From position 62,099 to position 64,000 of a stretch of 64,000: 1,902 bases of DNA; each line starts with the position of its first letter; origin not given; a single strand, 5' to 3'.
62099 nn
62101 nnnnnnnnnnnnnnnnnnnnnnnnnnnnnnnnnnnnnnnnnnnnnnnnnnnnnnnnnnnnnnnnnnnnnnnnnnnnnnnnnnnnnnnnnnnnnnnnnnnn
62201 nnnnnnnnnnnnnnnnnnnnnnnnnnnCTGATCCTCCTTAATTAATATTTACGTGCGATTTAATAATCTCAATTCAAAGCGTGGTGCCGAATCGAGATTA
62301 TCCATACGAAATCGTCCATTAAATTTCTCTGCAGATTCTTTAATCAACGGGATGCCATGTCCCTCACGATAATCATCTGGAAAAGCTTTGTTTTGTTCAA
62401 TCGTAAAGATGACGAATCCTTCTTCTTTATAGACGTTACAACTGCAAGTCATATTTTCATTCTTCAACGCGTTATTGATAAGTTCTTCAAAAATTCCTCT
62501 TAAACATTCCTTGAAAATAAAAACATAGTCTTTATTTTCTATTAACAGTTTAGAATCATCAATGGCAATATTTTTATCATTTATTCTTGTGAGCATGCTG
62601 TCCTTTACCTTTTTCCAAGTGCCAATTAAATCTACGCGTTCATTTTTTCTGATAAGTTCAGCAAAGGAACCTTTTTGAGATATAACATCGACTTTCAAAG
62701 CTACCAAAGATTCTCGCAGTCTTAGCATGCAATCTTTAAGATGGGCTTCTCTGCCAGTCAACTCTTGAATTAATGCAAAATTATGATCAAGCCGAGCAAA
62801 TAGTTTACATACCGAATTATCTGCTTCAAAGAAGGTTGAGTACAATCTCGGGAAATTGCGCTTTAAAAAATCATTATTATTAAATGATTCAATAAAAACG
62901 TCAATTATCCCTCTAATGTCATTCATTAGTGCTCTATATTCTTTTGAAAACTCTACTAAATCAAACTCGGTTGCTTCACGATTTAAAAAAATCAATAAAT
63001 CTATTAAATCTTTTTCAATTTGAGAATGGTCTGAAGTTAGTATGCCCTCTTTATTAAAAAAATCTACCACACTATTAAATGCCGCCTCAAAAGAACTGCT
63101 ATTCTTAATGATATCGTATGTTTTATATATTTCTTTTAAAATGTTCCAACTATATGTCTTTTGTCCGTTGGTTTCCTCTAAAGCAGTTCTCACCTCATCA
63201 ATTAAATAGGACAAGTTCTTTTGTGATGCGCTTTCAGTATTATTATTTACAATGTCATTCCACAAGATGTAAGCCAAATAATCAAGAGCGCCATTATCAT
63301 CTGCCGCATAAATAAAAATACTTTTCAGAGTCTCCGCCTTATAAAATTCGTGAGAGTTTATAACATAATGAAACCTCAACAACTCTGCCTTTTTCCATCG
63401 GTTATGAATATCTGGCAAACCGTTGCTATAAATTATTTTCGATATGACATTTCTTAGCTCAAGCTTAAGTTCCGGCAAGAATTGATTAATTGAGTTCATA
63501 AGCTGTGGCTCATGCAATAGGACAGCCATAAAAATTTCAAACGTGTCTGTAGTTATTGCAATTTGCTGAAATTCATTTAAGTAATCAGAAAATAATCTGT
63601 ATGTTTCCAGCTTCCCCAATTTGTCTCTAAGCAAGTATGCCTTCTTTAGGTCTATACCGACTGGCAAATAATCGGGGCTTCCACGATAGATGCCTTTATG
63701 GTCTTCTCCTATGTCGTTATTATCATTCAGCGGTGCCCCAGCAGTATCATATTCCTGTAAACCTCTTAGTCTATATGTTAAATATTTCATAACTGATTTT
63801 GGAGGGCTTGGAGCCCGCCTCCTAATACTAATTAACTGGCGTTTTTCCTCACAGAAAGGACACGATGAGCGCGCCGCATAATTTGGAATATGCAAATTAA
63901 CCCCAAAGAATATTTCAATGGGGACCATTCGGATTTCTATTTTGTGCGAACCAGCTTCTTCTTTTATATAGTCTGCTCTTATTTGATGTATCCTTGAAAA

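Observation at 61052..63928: Detocs-like two-component defence module lacking an obvious buffer (DtcB) gene: sensor histidine kinase + receiver-PNP(nucleosidase) effector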

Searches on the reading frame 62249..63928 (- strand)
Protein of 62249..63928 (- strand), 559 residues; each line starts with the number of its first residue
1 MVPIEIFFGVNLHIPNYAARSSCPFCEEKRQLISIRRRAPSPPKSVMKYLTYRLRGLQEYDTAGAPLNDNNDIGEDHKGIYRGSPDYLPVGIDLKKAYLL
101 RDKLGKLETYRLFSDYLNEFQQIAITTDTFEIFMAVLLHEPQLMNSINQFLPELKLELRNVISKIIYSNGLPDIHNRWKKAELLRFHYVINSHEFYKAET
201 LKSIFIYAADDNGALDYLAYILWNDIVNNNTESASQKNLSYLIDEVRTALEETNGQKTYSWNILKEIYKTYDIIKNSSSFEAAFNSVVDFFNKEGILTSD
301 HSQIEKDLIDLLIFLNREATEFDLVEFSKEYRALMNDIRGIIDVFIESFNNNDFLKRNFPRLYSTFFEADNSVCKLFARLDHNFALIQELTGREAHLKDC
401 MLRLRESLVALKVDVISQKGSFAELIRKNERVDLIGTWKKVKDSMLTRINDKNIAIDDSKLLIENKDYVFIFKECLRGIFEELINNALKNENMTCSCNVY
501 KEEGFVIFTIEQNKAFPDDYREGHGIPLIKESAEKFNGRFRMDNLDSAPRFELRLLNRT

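Call 3: search_protein_families(library=pfam, proteins=[window:62249-63928:-], max_evalue=1)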
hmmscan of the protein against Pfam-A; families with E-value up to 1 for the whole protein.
window:62249-63928:- (559 aa): 1 family
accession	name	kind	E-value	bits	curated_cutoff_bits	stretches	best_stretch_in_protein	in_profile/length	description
PF23153.1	Aip3p_Bud6_N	-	0.0081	16.9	27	1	272-334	30-93/109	Aip3p/Bud6 N-terminal domain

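Call 4: search_protein_families(library=padloc, proteins=[window:62249-63928:-], max_evalue=1)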
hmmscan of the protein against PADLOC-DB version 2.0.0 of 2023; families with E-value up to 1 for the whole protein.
window:62249-63928:- (559 aa): 0 families

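Call 5: find_encoding_contigs(protein=window:62249-63928:-, flank=10000, max_places=10)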
Protein window:62249-63928:- (559 aa): no gene with exactly this product is on record in the collection.

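Call 6: search_protein_families(library=ncbifam, proteins=[window:62249-63928:-], max_evalue=1)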
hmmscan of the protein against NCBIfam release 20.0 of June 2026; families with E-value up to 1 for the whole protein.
window:62249-63928:- (559 aa): 0 families

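Call 8: find_homologous_proteins(query=window:62249-63928:-, max_evalue=0.001)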
Query window:62249-63928:- (559 aa): 1 proteins with E <= 0.001 among 8000 candidates.
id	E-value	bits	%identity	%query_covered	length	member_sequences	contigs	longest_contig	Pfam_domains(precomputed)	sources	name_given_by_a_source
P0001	0.0e+0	1258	100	100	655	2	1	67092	-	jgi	-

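Call 10: find_encoding_contigs(protein=P0001, flank=10000, max_places=10)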
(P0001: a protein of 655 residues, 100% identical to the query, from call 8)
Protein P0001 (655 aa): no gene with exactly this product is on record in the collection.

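Call 12: search_protein_families(library=pfam, proteins=[P0001], max_evalue=10)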
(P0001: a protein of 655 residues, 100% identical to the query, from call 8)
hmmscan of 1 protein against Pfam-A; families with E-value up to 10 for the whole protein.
P0001 (655 aa): 4 families
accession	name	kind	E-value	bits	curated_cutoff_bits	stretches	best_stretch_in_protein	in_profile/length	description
PF00156.33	Pribosyltran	-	0.00049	19.9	26.3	1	22-65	84-127/158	Phosphoribosyl transferase domain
PF23153.1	Aip3p_Bud6_N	-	0.038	14.7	27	1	368-430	30-93/109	Aip3p/Bud6 N-terminal domain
PF15609.12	PRTase_2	-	0.17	11.9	28.8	1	24-73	118-168/188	Phosphoribosyl transferase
PF14681.12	UPRTase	-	0.21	11.5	27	1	19-67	114-164/206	Uracil phosphoribosyltransferase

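Call 13: search_protein_families(library=padloc, proteins=[P0001], max_evalue=10)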
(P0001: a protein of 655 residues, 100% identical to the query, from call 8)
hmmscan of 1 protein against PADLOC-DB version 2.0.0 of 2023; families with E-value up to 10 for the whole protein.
P0001 (655 aa): 0 families

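Call 30: search_protein_representatives(protein=P0001)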
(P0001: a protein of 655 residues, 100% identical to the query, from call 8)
Query: 655 residues. Proteins with E-value up to 0.001 (for the whole library): 146; up to 1e-10: 134; up to 1e-30: 67. The best 146 are listed.
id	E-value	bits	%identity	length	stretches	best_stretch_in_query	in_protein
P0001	0.0e+00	1479.4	100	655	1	1-655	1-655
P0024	1.0e-70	255.6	44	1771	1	2-336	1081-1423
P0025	3.9e-70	253.6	57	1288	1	1-234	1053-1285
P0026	5.4e-70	253.2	31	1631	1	1-647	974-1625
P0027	1.5e-63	231.8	32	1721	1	2-636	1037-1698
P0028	5.4e-63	230.0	31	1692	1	1-638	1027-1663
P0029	4.9e-56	207.1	33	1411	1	1-640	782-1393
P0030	7.4e-55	203.2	30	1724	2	83-638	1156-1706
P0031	1.4e-52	195.6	28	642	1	19-636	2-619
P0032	1.7e-51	192.1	32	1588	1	2-617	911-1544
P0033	4.5e-51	190.7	34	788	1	1-477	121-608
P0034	4.5e-49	184.1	36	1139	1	1-330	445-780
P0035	1.7e-48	182.1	30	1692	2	1-81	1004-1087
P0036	5.7e-48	180.4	32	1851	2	1-489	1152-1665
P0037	2.8e-47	178.1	39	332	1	44-322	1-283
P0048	7.5e-43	163.5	30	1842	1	1-650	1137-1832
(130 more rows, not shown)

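Call 31: search_protein_families(library=pfam, proteins=[P0026, P0027, P0028, P0024, P0048], max_evalue=0.1)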
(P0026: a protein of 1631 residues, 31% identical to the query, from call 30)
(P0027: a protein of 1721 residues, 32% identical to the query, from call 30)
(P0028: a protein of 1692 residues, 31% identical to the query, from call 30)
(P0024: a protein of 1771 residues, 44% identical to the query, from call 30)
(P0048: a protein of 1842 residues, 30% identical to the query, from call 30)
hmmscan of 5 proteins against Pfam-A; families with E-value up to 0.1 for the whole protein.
P0026 (1631 aa): 3 families
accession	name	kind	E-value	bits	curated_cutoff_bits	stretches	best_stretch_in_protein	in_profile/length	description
PF00156.33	Pribosyltran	-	5.8e-05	22.9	26.3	0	992-1035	81-124/158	Phosphoribosyl transferase domain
PF10906.13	Mrx7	-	0.032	14.9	22.8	0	699-728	9-37/66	MIOREX complex component 7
PF14681.12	UPRTase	-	0.041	13.8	27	0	992-1039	114-163/206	Uracil phosphoribosyltransferase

P0027 (1721 aa): 6 families
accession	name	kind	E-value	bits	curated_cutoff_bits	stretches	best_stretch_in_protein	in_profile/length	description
PF14681.12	UPRTase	-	4.8e-05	23.4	27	1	1056-1103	116-165/206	Uracil phosphoribosyltransferase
PF15609.12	PRTase_2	-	0.0002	21.4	28.8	1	765-837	112-185/188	Phosphoribosyl transferase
PF00156.33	Pribosyltran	-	0.00081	19.2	26.3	0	771-819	86-134/158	Phosphoribosyl transferase domain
PF00178.28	Ets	-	0.045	14.5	26.9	0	1350-1416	3-67/81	Ets-domain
PF11505.13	DUF3216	-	0.049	14.3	25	0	268-323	14-66/91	Protein of unknown function (DUF3216)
PF25754.1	Gp11_C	-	0.056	14.2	27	0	1179-1220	32-74/78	Phage Mu Gp11 C-terminal domain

P0028 (1692 aa): 4 families
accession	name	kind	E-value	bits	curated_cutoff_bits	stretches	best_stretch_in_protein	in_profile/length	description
PF00156.33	Pribosyltran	-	0.0026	17.5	26.3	0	1047-1091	83-127/158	Phosphoribosyl transferase domain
PF15609.12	PRTase_2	-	0.022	14.8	28.8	0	802-851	115-165/188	Phosphoribosyl transferase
PF11680.14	DUF3276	-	0.032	14.8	23.1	0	220-301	31-115/131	Protein of unknown function (DUF3276)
PF21469.2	BH1974-like_central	-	0.08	13.7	27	0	350-373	19-42/74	BH1974-like, central domain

P0024 (1771 aa): 3 families
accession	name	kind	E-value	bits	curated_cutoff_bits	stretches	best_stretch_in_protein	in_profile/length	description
PF15609.12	PRTase_2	-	1.9e-06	28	28.8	1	792-844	114-166/188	Phosphoribosyl transferase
PF00156.33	Pribosyltran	-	2.5e-06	27.3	26.3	1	792-844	82-133/158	Phosphoribosyl transferase domain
PF24770.2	Ig-CFAP74_2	-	0.026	15.4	27.4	1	989-1055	91-157/185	CFAP74 second Ig-like domain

P0048 (1842 aa): 1 family
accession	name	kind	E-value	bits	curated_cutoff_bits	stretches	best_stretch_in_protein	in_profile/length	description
PF14681.12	UPRTase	-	0.078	12.9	27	0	1157-1200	116-161/206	Uracil phosphoribosyltransferase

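Call 33: search_protein_families(library=padloc, proteins=[P0026, P0027, P0028, P0024], max_evalue=0.1)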
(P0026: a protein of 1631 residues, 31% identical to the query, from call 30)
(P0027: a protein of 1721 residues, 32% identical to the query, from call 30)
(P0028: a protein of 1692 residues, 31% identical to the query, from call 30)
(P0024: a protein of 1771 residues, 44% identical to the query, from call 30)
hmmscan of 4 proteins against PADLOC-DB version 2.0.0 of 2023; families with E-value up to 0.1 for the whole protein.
P0026 (1631 aa): 0 families

P0027 (1721 aa): 0 families

P0028 (1692 aa): 0 families

P0024 (1771 aa): 0 families

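Call 51: find_related_loci(query=A3, collection=genome_contigs, flank=8000)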
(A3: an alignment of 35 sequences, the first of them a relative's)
Query A3 (1631 aa) in genome_contigs; peptide patterns used: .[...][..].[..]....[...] (x = any residue, [..] = any of these).
115 stretches matched a pattern; 30 encode a relative of the query (tblastn E <= 1e-3); 30 distinct loci.
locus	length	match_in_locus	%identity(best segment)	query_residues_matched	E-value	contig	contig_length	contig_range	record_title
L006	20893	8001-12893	100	1-1631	0e+0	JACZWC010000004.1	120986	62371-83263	MAG: Bacteroidetes bacterium isolate B1T1B10 B1T1B10_NODE40, whole genome shotgun sequence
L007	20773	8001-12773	37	40-1612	0e+0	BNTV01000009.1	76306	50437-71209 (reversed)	Bacteroidia bacterium MS502-39 DNA, sequence009, whole genome shotgun sequence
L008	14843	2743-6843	36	42-1318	0e+0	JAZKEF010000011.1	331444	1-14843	MAG: Bacteroidota bacterium isolate DC_HB_02_SPN181219-bin021 DCHB02SPN_B021_0_000000000011, whole genome shotgun sequen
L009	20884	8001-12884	32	46-1621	0e+0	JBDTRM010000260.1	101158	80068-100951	MAG: Bacteroidia bacterium isolate cluster3_bin.247 NODE_338_length_101158_cov_8.993907, whole genome shotgun sequence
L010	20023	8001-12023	33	47-1295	3e-172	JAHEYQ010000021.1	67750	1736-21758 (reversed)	MAG: Bacteroidales bacterium isolate nzgw131 NODE_241_length_67751_cov_4.874819, whole genome shotgun sequence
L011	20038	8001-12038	30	97-1296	2e-155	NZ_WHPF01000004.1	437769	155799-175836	Limnovirga soli strain KCS-6 4, whole genome shotgun sequence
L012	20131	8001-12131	30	45-1296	1e-148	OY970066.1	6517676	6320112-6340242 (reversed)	MAG: uncultured Chitinophagaceae bacterium isolate MFD02581.bin.c.1 genome assembly, chromosome: 1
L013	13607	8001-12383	29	46-1387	2e-142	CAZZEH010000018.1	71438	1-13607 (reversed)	MAG TPA_asm: uncultured Chitinophagales bacterium isolate SRP193661_co1_210 genome assembly, contig: NODE_430_length_714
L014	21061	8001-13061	27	45-1612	1e-141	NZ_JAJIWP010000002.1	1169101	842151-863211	Mucilaginibacter sp. UR6-1 contig2, whole genome shotgun sequence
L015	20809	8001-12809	29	29-1494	2e-138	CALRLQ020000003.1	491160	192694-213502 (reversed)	MAG: Rhizobium sp. Q54 isolate JJ-KC21115-111-1-m1-bin271 genome assembly, contig: JJ-ST915-40-C5, whole genome shotgun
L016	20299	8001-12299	28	18-1358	5e-141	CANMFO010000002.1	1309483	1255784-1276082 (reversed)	uncultured Flavobacteriaceae bacterium isolate 3-18-3Z.fasta genome assembly, contig: NODE_2, whole genome shotgun seque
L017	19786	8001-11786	36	52-1258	0e+0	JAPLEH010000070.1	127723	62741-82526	MAG: Bacteroidetes bacterium isolate LacPavin_0920_WC90_MAG_44_13 LacPavin_0920_WC90_scaffold_1286940, whole genome shot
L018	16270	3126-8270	27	45-1610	9e-136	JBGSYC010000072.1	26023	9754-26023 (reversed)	MAG: Flavihumibacter sp. isolate JTS-RE81 k141_2148596, whole genome shotgun sequence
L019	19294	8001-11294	31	147-1222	7e-133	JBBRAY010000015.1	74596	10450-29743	MAG: Bacteroidia bacterium isolate Co_metawrap_2317 Cmw_2317_k141_1513702_length_74596_cov_10.9981, whole genome shotgun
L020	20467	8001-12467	27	42-1385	2e-130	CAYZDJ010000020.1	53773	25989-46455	MAG TPA_asm: uncultured Chitinophagaceae bacterium isolate SRP285395_co2_132 genome assembly, contig: NODE_852_length_53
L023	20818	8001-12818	26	128-1610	1e-119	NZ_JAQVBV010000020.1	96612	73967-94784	MAG: Bacteroides sp. isolate STD2_73 NODE_685_length_96612_cov_10.820729_Sandtown_D2, whole genome shotgun sequence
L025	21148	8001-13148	25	45-1612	1e-126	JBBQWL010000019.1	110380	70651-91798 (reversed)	MAG: Chitinophagales bacterium isolate Co_metawrap_2054 Cmw_2054_k141_9364494_length_110380_cov_10.9996, whole genome sh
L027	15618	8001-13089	27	47-1612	2e-167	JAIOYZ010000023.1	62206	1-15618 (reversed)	MAG: Bacteroidia bacterium isolate Tobar12.5m-G26 Tobar12-5m-20mill-C107, whole genome shotgun sequence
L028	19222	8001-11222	31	142-1220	3e-131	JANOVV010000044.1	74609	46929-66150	MAG: Bacteroidota bacterium isolate VAR_35_metabat_555 VAR_35_k141_4516019, whole genome shotgun sequence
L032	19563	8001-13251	27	59-1627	3e-96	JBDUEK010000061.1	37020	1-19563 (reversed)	MAG: Ferruginibacter sp. isolate cluster4_bin.93 NODE_1293_length_37020_cov_15.987177, whole genome shotgun sequence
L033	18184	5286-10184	27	28-1616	2e-63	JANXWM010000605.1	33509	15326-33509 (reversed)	MAG: Chitinophagaceae bacterium isolate GL140_2_metabat_114 GL140_2_k141_1323330, whole genome shotgun sequence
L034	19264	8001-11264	29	147-1220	2e-120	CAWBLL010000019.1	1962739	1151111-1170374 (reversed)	MAG: uncultured Bacteroidales bacterium isolate MFD02416.bin.1.315 genome assembly, contig: contig_5968, whole genome sh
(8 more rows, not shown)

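Call 55: search_protein_families(library=pfam, proteins=[L008:7842-9386:+, L009:12939-14393:+, L010:13103-14065:+, L017:13012-14568:+, L023:12902-13861:+, L028:12495-14042:+, L033:10252-11151:+, L015:14434-14973:+, L020:14490-15041:+, L027:14524-15078:+], max_evalue=0.1)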
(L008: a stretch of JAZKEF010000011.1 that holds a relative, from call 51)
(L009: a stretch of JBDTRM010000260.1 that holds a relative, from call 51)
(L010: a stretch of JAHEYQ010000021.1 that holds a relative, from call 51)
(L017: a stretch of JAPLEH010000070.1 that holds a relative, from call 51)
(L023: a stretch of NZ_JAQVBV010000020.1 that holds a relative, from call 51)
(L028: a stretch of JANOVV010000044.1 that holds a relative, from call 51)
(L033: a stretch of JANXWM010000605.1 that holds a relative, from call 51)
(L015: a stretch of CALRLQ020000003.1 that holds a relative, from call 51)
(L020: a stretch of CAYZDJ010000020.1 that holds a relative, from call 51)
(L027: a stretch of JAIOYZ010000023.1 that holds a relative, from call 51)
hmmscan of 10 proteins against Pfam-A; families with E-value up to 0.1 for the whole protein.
L008:7842-9386:+ (514 aa): 0 families

L009:12939-14393:+ (484 aa): 0 families

L010:13103-14065:+ (320 aa): 1 family
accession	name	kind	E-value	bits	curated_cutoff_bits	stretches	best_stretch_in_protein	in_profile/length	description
PF18742.7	DpnII-MboI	-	8.2e-38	129.8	27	1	156-303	2-142/150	REase_DpnII-MboI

L017:13012-14568:+ (518 aa): 0 families

L023:12902-13861:+ (319 aa): 1 family
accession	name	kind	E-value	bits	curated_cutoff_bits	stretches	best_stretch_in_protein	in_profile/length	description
PF10137.14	CAP12-PCTIR_TIR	-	2.9e-26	92.2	24.7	1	166-291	1-118/119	CAP12/Pycsar effector protein, TIR domain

L028:12495-14042:+ (515 aa): 1 family
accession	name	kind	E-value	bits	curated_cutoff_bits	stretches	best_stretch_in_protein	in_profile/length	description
PF18864.6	AbiTii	-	0.056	14.1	27.6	0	203-289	66-155/189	AbiTii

L033:10252-11151:+ (299 aa): 1 family
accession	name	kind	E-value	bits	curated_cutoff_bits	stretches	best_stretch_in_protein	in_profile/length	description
PF10137.14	CAP12-PCTIR_TIR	-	5.9e-24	84.8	24.7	1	164-277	1-118/119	CAP12/Pycsar effector protein, TIR domain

L015:14434-14973:+ (179 aa): 7 families
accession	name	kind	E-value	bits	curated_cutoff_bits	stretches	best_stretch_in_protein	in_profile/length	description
PF04061.19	ORMDL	-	0.0017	18.6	27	1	51-136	23-106/135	ORMDL family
PF14256.11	YwiC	-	0.011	16.4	25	0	29-72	61-104/126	YwiC-like protein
PF20990.2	DUF2207_C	-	0.018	15.2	33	0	78-168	93-185/247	Predicted membrane protein (DUF2207) C-terminal domain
PF17439.7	DUF5418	-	0.026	15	25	0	10-68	73-131/151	Family of unknown function (DUF5418)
PF11674.13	DUF3270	-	0.033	14.8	25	1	93-164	10-79/86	Protein of unknown function (DUF3270)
PF06024.17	Orf78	-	0.041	14.6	29.4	1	92-143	35-86/101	Orf78 (ac78)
PF14316.11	DUF4381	-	0.072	13.8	27.2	0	72-120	65-113/145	Domain of unknown function (DUF4381)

L020:14490-15041:+ (183 aa): 1 family
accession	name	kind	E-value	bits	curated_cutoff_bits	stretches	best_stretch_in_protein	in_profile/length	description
PF16882.10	DUF5079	-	0.086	12.9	27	0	13-42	69-98/241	Domain of unknown function (DUF5079)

L027:14524-15078:+ (184 aa): 3 families
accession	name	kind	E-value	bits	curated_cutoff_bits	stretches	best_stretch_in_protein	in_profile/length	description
PF24838.2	8xMP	-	0.0029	17.9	30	0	117-177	14-72/136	Octameric membrane protein family (8xMP)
PF07099.16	DUF1361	-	0.035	14.4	25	1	118-169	63-114/169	Protein of unknown function (DUF1361)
PF04138.20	GtrA_DPMS_TM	-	0.088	13.4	26.1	0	118-174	54-111/117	GtrA/DPMS, transmembrane domain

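Call 74: predict_structure(alignment_id=A5)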
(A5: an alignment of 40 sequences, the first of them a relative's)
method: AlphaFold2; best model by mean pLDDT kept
length: 655 residues; sequences in the alignment: 40
mean_pLDDT: 83.6   pTM: 0.59
mean pLDDT of the five models: 83.6, 82.7, 81.2, 80.9, 80.8
residues with pLDDT >= 90: 246; 70-90: 322; 50-70: 76; < 50: 11
segments of 3 or more residues with pLDDT < 50: 327-330, 391-394
pLDDT, mean of each block of 10 residues (from residue 1): 72 82 92 79 88 91 62 73 79 88 79 71 88 79 93 81 63 64 88 91 80 88 93 93 94 93 72 89 92 89 93 94 64 73 81 78 77 74 79 58 91 87 90 87 89 90 90 95 82 90 94 89 89 94 94 80 83 93 88 87 89 65 88 84 78 70
secondary structure, 60 per line:
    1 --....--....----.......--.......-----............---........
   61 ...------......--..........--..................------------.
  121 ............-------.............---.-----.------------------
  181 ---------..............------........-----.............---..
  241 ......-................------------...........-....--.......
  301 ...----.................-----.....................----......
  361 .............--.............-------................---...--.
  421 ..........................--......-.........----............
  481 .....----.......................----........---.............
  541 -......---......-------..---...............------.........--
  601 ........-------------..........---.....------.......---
elements in order: E3-6 E9-12 H17-23 E26-32 H38-49 E53-63 H70-75 E78-87 E90-107 H120-132 H140-152 H190-203 H210-217 H223-235 H239-246 H248-263 H276-286 H288-291 H294-303 H308-324 H330-350 H355-373 H376-388 H396-411 H420-446 H449-454 H456-464 H469-485 H490-512 H517-524 H530-540 H542-547 E551-556 H569-583 E590-598 E601-608 H622-631 E635-639 E646-652
